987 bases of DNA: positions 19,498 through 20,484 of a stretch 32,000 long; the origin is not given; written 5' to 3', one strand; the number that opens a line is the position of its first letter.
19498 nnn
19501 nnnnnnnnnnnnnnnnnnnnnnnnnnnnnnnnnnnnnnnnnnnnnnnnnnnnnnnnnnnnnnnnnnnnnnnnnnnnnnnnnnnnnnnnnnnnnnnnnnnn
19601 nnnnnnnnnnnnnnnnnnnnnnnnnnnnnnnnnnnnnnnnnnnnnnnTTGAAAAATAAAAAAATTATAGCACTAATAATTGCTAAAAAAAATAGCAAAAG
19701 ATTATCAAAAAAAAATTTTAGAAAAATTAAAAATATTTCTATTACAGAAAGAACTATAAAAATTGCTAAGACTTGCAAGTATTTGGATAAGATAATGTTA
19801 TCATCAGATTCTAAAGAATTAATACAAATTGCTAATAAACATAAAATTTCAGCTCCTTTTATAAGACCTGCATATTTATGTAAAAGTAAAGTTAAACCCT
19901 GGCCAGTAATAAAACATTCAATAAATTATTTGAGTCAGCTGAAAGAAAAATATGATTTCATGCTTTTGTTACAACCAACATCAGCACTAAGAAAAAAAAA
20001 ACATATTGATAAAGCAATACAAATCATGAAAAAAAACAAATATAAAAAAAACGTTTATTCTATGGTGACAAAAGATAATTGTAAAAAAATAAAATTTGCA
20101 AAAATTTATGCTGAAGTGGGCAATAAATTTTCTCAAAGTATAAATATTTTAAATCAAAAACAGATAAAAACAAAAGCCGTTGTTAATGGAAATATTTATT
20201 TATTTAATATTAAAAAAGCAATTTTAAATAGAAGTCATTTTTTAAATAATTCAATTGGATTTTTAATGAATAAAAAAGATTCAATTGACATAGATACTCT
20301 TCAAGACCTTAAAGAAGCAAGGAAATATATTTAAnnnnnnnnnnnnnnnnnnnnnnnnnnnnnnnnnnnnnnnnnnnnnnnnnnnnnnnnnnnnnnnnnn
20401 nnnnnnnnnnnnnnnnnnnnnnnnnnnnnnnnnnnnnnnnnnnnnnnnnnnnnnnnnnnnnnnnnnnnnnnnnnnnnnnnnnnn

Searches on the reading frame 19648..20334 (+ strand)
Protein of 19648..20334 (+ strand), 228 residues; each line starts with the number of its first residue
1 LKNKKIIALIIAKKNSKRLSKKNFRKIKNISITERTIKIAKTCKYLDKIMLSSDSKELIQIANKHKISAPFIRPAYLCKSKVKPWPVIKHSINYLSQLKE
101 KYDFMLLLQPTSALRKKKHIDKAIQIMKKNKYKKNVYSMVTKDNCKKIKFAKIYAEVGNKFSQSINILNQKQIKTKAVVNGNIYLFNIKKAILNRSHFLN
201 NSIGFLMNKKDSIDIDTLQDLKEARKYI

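Call 6: search_protein_families(library=pfam, proteins=[window:19648-20334:+], max_evalue=0.0001)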
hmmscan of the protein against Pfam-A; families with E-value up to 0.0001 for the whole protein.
window:19648-20334:+ (228 aa): 1 family
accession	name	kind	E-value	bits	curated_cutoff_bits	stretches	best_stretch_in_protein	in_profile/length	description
PF02348.25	CTP_transf_3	-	1.9e-10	41.4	22.6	1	7-143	1-121/217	Cytidylyltransferase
